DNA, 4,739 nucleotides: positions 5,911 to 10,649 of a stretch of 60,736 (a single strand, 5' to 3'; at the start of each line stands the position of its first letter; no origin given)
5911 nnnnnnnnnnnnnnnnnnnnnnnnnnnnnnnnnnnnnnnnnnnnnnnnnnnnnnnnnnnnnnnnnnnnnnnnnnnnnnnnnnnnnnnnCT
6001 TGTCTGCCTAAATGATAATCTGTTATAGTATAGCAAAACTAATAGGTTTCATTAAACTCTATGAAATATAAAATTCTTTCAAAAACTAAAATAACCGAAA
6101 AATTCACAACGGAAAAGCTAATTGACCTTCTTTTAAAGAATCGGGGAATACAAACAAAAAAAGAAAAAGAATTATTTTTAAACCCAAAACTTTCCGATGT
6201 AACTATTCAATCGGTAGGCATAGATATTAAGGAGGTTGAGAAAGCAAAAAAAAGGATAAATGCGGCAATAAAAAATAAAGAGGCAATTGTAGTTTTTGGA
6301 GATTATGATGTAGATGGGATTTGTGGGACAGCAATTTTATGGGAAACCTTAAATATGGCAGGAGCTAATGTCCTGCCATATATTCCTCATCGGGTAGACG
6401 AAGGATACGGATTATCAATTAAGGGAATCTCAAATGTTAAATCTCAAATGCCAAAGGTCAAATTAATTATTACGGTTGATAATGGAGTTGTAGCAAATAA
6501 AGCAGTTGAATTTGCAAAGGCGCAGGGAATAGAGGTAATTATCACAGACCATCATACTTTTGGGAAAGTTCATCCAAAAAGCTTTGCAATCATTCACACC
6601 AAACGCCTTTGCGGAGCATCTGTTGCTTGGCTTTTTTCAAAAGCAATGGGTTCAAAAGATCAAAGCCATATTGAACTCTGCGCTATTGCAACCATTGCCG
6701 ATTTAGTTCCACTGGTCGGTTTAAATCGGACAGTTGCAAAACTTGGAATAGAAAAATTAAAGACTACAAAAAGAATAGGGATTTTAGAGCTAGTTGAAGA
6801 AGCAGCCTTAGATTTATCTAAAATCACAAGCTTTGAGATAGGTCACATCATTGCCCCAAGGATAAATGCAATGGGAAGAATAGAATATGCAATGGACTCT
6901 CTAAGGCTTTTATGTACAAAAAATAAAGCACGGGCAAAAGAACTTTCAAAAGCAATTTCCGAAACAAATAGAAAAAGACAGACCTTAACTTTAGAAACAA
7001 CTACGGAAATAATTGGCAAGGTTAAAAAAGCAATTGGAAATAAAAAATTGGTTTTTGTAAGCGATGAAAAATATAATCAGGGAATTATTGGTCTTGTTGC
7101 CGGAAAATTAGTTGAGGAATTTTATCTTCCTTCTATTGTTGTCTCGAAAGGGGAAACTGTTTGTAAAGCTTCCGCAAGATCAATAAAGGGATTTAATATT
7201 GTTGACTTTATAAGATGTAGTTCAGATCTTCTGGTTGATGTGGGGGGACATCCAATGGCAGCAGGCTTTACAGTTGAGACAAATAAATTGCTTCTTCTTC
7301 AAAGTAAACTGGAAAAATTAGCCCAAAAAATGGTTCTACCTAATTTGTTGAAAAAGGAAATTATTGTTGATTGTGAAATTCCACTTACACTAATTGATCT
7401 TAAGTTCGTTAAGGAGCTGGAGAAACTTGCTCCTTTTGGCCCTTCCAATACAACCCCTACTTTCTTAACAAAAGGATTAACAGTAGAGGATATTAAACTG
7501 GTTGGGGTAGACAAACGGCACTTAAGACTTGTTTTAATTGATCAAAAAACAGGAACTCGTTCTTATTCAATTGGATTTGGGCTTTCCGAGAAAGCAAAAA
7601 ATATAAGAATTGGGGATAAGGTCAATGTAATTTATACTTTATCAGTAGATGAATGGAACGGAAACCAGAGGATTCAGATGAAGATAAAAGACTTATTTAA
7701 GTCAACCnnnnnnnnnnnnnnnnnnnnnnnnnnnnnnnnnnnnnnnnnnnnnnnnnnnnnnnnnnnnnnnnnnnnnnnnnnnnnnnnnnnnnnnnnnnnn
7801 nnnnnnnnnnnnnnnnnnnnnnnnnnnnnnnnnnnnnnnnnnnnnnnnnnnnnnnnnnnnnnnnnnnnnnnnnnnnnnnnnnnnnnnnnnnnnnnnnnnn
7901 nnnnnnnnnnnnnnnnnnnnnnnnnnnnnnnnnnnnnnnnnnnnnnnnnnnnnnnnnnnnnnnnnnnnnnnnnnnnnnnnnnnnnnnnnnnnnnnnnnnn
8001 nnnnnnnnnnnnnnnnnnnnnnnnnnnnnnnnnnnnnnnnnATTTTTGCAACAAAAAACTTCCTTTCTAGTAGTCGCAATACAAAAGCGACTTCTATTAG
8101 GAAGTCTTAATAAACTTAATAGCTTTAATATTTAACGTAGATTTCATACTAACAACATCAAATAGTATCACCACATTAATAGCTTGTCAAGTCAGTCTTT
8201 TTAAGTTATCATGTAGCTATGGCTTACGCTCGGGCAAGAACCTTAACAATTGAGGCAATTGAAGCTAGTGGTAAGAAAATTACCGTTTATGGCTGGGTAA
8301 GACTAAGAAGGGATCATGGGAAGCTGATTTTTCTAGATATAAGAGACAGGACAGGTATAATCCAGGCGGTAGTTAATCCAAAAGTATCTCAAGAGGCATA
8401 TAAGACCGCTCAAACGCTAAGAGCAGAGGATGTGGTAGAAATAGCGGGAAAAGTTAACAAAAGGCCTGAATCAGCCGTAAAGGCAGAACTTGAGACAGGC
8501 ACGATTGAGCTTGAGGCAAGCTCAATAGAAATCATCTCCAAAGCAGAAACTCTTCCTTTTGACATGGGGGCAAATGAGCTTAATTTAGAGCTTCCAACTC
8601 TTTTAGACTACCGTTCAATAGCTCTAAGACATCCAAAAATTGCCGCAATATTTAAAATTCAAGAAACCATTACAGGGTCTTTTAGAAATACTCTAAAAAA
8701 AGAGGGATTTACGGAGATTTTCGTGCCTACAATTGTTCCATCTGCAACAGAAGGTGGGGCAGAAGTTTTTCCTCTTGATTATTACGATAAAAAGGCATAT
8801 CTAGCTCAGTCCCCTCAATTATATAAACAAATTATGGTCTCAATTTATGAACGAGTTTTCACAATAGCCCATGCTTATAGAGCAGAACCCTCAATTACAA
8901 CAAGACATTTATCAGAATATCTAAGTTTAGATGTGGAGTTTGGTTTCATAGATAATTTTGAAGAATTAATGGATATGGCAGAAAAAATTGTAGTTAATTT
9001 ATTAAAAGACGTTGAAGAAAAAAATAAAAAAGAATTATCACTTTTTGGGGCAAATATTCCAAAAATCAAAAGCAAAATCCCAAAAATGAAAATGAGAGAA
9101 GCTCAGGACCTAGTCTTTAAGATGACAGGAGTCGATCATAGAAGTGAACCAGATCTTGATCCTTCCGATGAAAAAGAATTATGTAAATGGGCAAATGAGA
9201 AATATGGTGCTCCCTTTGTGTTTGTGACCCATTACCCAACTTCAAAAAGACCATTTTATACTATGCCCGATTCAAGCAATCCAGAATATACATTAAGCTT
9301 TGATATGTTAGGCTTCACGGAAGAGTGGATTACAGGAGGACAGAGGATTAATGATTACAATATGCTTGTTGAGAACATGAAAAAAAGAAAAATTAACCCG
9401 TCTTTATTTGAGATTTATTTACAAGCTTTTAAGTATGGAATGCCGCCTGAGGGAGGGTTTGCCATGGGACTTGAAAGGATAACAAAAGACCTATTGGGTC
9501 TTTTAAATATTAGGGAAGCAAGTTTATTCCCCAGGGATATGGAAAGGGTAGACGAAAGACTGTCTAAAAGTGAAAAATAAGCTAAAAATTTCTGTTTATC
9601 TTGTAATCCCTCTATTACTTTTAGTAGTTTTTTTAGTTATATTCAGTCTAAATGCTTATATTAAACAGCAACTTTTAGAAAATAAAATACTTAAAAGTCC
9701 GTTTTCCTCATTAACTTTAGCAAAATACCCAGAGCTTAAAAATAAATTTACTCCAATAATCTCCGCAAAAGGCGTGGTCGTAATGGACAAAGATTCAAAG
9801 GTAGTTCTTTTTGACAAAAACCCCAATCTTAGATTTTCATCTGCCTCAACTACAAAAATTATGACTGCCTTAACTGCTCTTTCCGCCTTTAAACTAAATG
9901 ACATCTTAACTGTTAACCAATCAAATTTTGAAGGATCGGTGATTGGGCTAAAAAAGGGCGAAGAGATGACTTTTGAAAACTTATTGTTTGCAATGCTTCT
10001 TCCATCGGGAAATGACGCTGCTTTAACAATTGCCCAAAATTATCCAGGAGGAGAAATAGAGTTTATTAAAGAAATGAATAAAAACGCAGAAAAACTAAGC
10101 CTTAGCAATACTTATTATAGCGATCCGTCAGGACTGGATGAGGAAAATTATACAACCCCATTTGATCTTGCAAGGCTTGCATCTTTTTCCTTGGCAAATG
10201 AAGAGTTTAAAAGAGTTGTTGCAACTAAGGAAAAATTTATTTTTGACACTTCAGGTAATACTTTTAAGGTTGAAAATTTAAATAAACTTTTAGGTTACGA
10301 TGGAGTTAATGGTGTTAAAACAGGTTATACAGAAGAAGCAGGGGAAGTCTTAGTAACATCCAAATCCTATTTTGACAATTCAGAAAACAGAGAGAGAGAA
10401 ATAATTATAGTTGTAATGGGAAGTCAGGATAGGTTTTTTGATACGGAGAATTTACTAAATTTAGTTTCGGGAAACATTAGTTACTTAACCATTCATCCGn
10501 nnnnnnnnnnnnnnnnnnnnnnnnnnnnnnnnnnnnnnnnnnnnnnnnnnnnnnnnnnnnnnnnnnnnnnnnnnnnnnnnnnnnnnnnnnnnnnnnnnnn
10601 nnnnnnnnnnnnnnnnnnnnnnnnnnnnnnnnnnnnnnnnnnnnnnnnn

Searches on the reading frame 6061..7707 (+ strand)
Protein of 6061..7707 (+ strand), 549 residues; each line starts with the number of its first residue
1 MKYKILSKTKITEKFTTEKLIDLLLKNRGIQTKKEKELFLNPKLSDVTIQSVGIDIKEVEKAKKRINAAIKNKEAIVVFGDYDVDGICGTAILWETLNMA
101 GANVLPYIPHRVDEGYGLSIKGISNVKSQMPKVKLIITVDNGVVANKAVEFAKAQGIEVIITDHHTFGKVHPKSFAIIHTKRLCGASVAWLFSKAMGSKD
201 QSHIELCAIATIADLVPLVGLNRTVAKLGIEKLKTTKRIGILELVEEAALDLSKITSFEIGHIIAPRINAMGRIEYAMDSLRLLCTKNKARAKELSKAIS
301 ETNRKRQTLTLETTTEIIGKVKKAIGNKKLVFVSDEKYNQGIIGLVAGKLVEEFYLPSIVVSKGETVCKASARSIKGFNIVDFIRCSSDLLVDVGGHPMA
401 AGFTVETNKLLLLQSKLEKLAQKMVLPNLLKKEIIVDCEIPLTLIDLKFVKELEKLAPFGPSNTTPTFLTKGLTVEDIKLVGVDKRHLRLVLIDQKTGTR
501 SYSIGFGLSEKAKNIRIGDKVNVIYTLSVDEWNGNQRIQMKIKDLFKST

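Call 75: search_protein_families(library=pfam, max_evalue=0.0001, proteins=[window:6061-7707:+])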
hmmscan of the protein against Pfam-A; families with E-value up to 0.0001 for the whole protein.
window:6061-7707:+ (549 aa): 3 families
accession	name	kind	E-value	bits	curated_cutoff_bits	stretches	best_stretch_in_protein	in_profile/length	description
PF17768.7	RecJ_OB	-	4.7e-30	104.3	27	1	436-544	1-107/107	RecJ OB domain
PF01368.27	DHH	-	4.6e-20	72.6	28.1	1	76-196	2-104/125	DHH family, N-terminal domain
PF02272.25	DHHA1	-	4e-11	43.7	25.9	1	329-421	3-100/102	DHHA1 domain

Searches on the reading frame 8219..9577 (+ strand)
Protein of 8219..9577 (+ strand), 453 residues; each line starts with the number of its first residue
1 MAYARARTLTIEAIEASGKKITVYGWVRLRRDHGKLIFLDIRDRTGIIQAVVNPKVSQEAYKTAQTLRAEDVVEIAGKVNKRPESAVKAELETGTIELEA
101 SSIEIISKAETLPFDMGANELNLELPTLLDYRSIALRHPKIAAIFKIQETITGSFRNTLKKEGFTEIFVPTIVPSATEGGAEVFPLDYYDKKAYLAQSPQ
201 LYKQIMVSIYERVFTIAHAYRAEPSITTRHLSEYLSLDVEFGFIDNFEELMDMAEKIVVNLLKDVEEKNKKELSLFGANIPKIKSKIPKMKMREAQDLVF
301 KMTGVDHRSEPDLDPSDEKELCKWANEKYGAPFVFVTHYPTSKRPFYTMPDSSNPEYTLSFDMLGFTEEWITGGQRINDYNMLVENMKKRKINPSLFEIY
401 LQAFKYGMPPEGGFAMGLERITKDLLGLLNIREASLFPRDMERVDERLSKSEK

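Call 75: search_protein_families(library=pfam, max_evalue=0.0001, proteins=[window:8219-9577:+])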
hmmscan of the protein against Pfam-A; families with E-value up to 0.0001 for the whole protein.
window:8219-9577:+ (453 aa): 2 families
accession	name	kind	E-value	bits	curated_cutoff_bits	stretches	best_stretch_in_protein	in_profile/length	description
PF00152.25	tRNA-synt_2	-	2.1e-77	260.7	25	1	127-440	4-307/308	tRNA synthetases class II (D, K and N)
PF01336.31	tRNA_anti-codon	-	1.4e-19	70.2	27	1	21-106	1-75/75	OB-fold nucleic acid binding domain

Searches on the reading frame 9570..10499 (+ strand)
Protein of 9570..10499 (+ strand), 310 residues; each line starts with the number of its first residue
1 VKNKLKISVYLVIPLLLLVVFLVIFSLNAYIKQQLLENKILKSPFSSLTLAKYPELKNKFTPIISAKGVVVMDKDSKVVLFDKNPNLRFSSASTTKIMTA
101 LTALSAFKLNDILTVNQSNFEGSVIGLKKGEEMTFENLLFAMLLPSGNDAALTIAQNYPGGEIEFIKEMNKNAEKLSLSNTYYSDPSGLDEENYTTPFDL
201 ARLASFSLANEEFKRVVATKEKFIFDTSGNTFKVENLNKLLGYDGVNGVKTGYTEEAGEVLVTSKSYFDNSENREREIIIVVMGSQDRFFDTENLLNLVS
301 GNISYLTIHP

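Call 75: search_protein_families(library=pfam, max_evalue=0.0001, proteins=[window:9570-10499:+])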
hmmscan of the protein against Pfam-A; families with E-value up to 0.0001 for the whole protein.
window:9570-10499:+ (310 aa): 3 families
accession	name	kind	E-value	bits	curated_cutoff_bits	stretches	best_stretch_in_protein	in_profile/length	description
PF00768.25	Peptidase_S11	-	2.5e-47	161.8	27.6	1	62-285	8-237/239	D-alanyl-D-alanine carboxypeptidase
PF13354.11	Beta-lactamase2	-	5.1e-06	26.4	22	1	68-203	1-142/214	Beta-lactamase enzyme family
PF02113.21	Peptidase_S13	-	1.5e-05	24.4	22.8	1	66-108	18-60/444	D-Ala-D-Ala carboxypeptidase 3 (S13) family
